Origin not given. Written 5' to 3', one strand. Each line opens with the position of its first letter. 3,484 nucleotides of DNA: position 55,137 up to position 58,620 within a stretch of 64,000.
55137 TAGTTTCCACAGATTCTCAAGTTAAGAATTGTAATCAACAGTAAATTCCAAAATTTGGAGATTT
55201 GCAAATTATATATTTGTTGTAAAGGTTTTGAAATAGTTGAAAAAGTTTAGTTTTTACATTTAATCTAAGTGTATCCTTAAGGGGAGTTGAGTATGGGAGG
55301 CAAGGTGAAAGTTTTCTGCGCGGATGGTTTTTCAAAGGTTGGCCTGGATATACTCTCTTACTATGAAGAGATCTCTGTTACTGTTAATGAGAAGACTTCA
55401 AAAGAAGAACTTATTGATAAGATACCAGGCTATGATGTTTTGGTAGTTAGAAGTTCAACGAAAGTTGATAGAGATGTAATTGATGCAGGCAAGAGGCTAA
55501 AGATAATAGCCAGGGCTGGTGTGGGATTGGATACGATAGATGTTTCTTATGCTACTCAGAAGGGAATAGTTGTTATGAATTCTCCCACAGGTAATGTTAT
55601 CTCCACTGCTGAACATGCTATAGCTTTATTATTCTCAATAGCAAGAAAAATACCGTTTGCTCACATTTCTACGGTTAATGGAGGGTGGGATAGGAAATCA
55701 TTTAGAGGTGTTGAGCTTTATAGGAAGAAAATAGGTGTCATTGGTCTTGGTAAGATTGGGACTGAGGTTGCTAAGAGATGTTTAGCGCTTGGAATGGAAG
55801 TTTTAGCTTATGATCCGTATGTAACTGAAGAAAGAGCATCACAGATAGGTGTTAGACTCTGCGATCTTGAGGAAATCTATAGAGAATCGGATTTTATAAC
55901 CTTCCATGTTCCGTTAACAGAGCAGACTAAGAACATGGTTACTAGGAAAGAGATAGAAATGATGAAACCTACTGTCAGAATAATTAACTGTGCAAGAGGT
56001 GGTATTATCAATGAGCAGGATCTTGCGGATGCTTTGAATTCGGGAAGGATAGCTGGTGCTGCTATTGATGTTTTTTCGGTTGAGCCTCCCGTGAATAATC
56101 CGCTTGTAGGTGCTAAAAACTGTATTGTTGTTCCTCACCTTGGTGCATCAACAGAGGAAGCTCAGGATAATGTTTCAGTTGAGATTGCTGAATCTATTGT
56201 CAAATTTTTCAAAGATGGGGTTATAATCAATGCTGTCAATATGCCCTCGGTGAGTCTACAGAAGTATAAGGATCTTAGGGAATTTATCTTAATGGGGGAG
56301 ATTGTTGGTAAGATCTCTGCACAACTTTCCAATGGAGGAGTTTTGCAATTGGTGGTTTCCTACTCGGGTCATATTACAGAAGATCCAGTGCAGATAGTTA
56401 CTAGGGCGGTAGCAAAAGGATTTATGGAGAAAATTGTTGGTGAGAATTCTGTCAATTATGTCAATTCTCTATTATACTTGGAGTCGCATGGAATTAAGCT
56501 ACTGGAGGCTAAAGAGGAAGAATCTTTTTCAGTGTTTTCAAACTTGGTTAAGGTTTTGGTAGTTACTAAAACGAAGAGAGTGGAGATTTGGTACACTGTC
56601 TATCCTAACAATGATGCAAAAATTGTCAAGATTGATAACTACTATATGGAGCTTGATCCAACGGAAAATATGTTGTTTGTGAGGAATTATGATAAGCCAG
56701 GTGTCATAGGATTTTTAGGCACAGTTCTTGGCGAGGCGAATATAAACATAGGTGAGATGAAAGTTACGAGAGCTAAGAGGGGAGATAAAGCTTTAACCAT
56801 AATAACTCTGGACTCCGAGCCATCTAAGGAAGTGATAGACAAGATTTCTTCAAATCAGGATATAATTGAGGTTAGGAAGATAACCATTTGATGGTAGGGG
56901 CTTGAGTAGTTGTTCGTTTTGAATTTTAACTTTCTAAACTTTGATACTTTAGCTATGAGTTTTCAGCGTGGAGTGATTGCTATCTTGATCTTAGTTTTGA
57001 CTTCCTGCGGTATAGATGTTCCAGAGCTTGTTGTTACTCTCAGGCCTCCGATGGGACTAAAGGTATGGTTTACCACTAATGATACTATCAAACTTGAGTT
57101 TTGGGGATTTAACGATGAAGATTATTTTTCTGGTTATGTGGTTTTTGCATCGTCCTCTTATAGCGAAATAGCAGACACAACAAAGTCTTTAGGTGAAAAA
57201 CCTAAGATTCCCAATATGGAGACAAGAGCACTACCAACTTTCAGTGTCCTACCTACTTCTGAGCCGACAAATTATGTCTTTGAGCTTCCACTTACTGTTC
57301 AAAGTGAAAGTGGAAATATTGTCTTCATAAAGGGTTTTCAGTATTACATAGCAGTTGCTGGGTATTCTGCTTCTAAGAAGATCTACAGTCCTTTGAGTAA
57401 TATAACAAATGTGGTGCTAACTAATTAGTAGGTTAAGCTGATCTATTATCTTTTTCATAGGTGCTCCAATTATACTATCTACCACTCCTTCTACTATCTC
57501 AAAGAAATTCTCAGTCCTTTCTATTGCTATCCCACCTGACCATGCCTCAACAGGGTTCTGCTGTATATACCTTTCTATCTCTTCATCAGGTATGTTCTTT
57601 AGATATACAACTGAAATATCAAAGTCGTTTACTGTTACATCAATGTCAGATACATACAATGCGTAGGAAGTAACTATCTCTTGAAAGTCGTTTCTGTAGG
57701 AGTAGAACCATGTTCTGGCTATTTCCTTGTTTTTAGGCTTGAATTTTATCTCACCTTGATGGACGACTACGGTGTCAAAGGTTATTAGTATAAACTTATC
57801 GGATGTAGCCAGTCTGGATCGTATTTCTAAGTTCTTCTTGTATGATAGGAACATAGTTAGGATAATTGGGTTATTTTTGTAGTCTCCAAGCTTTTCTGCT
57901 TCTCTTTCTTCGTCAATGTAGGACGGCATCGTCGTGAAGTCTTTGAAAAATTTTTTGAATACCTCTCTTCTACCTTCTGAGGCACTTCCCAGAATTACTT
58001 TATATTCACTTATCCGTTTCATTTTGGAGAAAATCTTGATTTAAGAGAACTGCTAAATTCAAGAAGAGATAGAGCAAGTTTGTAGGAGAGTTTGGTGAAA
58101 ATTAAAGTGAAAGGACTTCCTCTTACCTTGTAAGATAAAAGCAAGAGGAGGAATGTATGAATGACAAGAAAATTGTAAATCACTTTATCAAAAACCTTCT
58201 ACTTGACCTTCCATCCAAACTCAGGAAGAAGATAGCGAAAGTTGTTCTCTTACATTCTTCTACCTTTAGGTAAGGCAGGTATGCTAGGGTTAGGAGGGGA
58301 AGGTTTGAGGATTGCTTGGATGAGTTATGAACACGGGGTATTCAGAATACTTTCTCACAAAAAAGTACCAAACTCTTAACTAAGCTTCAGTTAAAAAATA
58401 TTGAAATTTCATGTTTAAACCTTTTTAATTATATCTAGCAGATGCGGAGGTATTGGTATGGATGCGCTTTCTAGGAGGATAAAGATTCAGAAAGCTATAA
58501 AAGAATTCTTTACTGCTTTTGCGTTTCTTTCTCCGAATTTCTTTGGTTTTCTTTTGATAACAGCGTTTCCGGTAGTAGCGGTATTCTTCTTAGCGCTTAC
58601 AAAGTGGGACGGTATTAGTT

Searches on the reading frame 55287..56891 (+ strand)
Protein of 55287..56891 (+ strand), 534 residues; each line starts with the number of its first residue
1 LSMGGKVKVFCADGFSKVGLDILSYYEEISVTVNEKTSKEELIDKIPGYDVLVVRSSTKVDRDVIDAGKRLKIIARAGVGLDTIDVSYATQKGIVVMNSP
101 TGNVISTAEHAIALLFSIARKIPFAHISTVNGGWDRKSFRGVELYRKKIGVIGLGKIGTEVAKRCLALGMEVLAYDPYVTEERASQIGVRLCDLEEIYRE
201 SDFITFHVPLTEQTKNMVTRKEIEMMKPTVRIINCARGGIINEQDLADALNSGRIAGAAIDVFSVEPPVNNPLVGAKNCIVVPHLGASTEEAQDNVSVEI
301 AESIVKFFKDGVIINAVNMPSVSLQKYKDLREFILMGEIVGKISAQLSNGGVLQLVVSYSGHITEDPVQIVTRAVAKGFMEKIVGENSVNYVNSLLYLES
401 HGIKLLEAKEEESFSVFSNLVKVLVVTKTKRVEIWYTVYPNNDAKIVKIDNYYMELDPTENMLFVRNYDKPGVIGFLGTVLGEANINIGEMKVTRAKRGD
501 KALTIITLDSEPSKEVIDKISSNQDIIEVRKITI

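Call 10: search_protein_families(library=pfam, proteins=[window:55287-56891:+])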
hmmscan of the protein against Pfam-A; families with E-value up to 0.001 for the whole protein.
window:55287-56891:+ (534 aa): 8 families
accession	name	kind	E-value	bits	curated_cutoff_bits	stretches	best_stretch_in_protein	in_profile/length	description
PF02826.25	2-Hacid_dh_C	-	1.2e-60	204.4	25.1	1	112-286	1-178/178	D-isomer specific 2-hydroxyacid dehydrogenase, NAD binding domain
PF00389.36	2-Hacid_dh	-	1.4e-36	125.6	24.6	1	24-318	13-134/134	D-isomer specific 2-hydroxyacid dehydrogenase, catalytic domain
PF19304.4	PGDH_inter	-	1.8e-19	70.4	27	1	330-449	2-118/119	D-3-phosphoglycerate dehydrogenase intervening domain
PF01842.31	ACT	-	5.7e-07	29.6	27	1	462-521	2-62/66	ACT domain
PF03446.21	NAD_binding_2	-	2.1e-06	28.3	21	1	148-251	1-108/161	NAD binding domain of 6-phosphogluconate dehydrogenase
PF03807.23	F420_oxidored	-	6.7e-05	23.9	21.6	1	148-212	1-71/94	NADP oxidoreductase coenzyme F420-dependent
PF07991.19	KARI_N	-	0.00045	20.3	20.6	1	145-238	3-96/165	Acetohydroxy acid isomeroreductase, NADPH-binding domain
PF03720.21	UDPG_MGDP_dh_C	-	0.00092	20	30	0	160-214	21-78/103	UDP-glucose/GDP-mannose dehydrogenase family, UDP binding domain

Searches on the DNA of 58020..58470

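Call 87: search_rna_families(source=window, start=58020, end=58470, threshold=evalue, max_evalue=1)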
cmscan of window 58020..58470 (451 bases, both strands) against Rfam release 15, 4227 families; matches with E-value up to 1: 0.
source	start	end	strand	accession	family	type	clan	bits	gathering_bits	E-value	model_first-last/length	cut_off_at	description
